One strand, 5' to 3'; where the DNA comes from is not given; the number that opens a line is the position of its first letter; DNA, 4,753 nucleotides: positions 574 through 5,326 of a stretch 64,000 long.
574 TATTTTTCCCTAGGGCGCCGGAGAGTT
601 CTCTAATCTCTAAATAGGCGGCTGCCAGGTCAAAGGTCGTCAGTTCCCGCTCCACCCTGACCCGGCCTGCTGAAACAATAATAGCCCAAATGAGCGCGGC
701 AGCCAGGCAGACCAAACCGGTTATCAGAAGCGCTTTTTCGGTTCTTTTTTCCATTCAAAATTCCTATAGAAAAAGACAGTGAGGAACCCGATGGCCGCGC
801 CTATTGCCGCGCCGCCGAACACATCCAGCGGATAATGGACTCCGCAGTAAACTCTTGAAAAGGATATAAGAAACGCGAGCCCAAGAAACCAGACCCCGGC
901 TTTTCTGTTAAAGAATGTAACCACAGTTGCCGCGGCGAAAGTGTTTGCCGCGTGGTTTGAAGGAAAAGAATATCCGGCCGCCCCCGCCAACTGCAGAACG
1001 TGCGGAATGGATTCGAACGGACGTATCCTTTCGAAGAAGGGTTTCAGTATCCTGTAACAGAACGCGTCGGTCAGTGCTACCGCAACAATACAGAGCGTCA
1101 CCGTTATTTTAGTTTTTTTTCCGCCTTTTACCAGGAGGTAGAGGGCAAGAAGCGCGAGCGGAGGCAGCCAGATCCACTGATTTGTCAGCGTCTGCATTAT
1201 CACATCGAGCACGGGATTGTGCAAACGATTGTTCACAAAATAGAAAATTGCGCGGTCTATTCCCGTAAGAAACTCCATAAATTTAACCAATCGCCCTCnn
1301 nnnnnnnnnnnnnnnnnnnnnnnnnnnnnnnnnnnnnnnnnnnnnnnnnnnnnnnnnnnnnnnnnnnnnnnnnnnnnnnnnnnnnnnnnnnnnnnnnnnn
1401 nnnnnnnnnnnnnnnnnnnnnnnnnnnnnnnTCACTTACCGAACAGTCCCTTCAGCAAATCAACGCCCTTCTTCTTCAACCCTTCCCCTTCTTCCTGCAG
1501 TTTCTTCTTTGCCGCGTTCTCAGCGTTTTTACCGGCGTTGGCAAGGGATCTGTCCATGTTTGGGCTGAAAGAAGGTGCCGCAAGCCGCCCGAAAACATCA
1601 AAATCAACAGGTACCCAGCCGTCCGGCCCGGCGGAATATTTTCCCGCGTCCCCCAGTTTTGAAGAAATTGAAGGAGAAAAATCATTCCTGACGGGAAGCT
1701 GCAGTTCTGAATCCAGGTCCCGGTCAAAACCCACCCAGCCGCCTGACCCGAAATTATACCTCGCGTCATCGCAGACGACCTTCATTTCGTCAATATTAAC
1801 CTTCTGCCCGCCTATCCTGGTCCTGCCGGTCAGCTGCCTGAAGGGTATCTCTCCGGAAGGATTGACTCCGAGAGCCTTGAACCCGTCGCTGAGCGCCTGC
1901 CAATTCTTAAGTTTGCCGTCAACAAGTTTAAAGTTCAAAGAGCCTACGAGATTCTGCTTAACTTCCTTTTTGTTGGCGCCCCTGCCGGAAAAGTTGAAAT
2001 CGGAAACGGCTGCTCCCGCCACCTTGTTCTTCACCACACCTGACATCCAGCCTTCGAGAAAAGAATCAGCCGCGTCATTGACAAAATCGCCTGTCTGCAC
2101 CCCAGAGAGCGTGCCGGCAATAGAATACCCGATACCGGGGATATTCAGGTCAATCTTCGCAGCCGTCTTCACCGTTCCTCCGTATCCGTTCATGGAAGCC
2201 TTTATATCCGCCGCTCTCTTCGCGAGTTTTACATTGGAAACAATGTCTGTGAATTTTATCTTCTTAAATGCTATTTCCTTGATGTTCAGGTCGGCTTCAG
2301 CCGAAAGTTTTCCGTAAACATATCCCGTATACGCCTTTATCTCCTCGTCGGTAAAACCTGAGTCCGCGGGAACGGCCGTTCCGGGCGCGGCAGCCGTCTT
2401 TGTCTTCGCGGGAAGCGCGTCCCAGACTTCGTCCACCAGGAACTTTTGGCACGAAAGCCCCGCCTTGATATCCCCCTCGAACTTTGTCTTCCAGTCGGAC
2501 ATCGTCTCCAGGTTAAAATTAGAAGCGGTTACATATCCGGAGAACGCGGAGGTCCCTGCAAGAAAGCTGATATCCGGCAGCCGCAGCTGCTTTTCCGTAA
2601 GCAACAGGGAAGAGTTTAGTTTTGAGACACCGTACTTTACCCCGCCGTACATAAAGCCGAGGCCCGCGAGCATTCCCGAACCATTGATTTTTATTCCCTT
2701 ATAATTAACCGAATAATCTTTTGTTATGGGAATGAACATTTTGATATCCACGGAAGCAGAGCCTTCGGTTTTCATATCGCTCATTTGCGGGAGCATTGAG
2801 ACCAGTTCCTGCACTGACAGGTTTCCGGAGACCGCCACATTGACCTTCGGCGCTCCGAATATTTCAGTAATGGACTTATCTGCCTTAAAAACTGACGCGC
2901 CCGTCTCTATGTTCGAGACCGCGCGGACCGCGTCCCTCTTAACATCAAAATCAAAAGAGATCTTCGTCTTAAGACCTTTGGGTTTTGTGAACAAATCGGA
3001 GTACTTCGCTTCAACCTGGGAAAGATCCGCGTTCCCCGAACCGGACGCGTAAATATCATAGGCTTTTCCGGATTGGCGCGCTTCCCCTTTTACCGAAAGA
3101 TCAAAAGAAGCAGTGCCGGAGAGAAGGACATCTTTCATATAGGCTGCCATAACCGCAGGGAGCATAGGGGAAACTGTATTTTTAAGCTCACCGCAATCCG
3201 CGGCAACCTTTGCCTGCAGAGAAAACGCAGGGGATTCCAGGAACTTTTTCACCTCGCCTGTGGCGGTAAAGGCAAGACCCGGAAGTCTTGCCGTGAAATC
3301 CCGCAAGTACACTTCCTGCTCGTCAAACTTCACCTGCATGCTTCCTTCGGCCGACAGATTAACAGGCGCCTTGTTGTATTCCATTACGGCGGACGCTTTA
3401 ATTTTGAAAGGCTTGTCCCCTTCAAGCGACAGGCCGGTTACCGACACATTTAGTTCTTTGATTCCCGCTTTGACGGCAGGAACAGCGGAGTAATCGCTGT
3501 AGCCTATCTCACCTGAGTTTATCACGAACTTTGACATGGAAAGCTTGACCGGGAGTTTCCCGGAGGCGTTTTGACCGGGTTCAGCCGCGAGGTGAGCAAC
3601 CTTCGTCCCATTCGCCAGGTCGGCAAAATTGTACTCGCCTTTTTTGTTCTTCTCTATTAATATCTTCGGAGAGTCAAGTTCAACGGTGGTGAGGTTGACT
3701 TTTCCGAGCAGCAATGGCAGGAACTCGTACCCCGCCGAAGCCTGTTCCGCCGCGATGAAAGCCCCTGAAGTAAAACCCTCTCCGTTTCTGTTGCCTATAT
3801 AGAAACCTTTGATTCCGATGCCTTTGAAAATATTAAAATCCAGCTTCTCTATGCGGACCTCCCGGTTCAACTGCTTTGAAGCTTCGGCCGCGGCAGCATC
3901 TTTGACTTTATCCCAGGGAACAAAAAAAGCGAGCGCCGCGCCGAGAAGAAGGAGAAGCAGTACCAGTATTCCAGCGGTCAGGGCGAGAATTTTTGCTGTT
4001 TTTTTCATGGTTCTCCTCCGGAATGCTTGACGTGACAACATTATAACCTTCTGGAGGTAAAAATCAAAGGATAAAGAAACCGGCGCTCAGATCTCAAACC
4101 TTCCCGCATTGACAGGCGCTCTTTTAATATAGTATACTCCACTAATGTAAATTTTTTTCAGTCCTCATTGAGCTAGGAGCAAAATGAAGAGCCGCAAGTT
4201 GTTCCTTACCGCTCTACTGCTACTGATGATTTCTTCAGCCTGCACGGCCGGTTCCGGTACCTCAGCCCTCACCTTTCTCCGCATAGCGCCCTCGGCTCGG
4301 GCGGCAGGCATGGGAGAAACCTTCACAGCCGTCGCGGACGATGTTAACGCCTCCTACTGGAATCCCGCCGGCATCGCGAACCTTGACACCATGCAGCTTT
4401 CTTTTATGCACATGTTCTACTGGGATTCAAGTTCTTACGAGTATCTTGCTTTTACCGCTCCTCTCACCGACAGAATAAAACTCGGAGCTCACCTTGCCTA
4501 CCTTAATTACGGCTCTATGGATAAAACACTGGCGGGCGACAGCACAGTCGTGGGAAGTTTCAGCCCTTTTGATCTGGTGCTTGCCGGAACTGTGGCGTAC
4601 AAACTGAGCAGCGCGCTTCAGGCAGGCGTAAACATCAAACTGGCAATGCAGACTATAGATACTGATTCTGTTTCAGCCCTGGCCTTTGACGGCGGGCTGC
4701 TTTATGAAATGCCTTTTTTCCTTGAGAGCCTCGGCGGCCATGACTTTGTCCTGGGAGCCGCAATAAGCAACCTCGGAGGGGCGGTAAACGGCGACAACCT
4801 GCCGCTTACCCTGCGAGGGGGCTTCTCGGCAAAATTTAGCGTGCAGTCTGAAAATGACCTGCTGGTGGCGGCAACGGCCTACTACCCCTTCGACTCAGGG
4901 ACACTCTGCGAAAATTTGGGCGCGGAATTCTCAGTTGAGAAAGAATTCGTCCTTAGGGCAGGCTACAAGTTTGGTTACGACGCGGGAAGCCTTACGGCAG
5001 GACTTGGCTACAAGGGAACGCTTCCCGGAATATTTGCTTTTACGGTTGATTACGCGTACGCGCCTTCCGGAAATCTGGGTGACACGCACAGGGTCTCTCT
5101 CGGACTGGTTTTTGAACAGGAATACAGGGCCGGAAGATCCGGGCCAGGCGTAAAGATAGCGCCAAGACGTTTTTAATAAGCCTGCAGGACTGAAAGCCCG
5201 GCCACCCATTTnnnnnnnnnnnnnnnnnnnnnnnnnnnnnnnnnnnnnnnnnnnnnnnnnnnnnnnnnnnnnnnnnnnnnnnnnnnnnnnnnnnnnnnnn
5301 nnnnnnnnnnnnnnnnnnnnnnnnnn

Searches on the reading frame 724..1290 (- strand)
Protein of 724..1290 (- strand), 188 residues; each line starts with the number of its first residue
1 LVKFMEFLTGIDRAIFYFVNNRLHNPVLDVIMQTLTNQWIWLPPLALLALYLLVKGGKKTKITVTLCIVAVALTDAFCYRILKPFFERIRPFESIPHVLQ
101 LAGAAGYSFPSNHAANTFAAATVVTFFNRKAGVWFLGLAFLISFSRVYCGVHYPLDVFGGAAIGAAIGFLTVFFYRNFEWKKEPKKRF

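Call 60: search_protein_families(library=pfam, proteins=[window:724-1290:-], max_evalue=0.00001)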
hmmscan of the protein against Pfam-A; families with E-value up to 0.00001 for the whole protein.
window:724-1290:- (188 aa): 2 families
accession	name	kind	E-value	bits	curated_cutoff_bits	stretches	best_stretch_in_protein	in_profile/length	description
PF01569.27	PAP2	-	3.7e-22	78.9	27.2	1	66-177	3-127/130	PAP2 superfamily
PF14378.12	PAP2_3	-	4.2e-11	43.4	27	1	23-167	23-187/190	PAP2 superfamily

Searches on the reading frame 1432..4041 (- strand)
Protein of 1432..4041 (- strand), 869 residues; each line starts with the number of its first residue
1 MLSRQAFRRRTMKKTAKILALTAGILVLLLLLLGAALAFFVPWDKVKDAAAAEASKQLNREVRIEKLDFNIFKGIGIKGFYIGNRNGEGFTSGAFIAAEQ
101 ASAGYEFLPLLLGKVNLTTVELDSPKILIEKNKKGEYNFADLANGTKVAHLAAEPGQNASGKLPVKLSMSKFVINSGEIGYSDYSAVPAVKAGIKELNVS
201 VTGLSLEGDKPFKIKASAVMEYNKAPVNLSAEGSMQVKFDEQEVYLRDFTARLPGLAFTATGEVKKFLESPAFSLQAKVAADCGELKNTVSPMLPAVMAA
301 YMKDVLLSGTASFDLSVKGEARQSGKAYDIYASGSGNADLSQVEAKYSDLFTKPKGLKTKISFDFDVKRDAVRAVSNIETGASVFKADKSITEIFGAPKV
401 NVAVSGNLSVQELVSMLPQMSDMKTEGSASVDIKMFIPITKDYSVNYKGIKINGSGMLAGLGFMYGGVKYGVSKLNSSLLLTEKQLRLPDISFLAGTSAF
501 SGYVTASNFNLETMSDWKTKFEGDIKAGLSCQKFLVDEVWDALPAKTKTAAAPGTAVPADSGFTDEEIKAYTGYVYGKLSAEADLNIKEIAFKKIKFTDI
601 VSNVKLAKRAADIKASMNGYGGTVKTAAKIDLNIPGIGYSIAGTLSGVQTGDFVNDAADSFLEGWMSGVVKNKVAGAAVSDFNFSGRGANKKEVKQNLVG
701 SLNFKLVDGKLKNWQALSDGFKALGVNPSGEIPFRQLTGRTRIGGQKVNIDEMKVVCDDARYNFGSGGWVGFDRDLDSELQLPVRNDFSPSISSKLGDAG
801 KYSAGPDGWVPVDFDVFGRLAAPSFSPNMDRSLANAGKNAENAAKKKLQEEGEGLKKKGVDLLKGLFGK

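Call 60: search_protein_families(library=pfam, proteins=[window:1432-4041:-], max_evalue=0.00001)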
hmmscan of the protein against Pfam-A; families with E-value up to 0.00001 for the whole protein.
window:1432-4041:- (869 aa): 3 families
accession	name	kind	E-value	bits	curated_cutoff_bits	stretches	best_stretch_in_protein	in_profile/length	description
PF05359.17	DUF748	-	2.7e-20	72.5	50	1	8-231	7-210/1037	Domain of Unknown Function (DUF748)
PF05170.20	AsmA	-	1.4e-15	57.6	29.8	1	12-186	1-176/607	AsmA family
PF13116.12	YhdP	-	2.3e-08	32.9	46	0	12-186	1-159/1224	YhdP protein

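Call 64: find_encoding_contigs(protein=window:1432-4041:-, flank=10000, max_places=3)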
Protein window:1432-4041:- (869 aa): no gene with exactly this product is on record in the collection.
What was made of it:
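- Tried and rejected: A look-up of the window's AsmA-like protein, intended to extend beyond the window, found no exact record (call 64).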

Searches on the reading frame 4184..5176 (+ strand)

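Call 60: search_protein_families(library=pfam, proteins=[window:4184-5176:+], max_evalue=0.00001)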
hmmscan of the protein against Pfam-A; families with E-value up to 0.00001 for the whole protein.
window:4184-5176:+ (330 aa): 2 families
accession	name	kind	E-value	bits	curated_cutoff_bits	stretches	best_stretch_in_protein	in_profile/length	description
PF03687.19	UPF0164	-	4.7e-10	39.2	21.4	1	32-156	44-165/325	Uncharacterised protein family (UPF0164)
PF19572.5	PorV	-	1.3e-06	28.6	27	1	26-204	10-199/243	Type IX secretion system protein PorV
